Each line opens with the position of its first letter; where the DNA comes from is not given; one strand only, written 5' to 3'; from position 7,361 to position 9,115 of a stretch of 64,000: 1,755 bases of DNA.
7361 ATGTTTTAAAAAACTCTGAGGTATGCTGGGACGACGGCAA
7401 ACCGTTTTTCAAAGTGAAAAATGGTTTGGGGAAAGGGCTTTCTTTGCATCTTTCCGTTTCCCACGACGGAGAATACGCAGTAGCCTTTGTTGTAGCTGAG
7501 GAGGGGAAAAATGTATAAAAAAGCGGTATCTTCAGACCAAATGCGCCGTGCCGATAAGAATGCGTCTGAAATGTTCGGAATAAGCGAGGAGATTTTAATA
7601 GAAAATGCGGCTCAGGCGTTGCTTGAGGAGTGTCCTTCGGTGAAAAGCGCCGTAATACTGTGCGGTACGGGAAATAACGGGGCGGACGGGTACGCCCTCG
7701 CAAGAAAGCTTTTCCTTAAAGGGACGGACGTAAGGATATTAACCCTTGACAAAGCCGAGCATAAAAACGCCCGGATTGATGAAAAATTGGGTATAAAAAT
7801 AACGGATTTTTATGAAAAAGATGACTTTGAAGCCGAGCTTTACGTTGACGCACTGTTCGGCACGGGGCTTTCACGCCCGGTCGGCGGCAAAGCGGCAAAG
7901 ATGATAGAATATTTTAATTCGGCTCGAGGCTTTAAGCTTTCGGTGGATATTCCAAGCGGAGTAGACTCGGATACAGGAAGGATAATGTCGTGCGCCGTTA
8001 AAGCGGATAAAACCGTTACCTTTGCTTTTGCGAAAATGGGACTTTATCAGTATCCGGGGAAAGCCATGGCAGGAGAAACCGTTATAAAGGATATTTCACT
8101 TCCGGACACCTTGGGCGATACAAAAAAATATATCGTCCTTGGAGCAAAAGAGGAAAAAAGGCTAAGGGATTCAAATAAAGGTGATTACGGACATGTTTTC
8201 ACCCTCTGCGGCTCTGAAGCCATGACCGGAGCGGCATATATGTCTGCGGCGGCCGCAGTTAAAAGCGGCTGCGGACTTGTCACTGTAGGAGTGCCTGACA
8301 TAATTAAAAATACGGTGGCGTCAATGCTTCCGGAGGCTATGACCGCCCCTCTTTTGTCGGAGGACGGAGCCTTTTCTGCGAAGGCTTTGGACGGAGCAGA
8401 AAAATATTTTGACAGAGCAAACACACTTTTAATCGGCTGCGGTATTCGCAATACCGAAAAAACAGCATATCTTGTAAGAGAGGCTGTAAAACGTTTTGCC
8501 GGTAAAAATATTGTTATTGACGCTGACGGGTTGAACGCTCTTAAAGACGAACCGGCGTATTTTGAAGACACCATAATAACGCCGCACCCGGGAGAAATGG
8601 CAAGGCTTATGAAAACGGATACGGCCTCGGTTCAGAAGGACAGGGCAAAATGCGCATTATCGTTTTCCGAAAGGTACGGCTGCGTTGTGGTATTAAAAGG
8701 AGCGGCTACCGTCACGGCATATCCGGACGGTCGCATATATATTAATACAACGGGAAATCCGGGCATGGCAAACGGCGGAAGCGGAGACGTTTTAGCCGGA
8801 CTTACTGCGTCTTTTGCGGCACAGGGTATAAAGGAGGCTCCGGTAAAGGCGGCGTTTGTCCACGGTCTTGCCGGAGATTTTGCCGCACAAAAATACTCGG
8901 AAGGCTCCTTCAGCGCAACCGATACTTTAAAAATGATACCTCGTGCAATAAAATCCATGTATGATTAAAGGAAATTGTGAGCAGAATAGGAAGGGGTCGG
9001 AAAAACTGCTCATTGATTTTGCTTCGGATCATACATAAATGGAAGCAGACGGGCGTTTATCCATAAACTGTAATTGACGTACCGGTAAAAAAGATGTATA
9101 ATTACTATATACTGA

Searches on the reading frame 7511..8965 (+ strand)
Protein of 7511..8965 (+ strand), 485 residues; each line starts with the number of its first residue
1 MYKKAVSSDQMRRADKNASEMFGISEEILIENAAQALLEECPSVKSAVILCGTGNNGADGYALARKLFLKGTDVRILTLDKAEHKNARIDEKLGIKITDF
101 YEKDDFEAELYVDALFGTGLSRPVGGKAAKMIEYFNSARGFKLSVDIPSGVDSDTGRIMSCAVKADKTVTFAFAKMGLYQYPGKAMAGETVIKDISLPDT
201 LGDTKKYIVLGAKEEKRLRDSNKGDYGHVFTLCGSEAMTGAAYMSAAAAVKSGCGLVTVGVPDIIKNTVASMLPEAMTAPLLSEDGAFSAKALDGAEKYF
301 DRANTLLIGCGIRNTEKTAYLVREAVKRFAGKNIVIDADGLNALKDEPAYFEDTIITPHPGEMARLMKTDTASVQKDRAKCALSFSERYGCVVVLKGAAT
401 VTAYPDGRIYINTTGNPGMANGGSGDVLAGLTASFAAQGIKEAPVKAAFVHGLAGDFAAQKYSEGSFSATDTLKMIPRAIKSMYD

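Call 67: search_protein_families(library=pfam, proteins=[window:7511-8965:+], max_evalue=0.00001)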
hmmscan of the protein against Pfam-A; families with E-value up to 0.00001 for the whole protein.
window:7511-8965:+ (485 aa): 2 families
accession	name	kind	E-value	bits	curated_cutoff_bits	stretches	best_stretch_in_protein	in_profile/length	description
PF01256.23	Carb_kinase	-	2.9e-55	187.8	27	1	231-478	3-242/242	NAD(P)H-hydrate dehydratase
PF03853.21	YjeF_N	-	2.7e-38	132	24.9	1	28-177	3-169/169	YjeF-related protein N-terminus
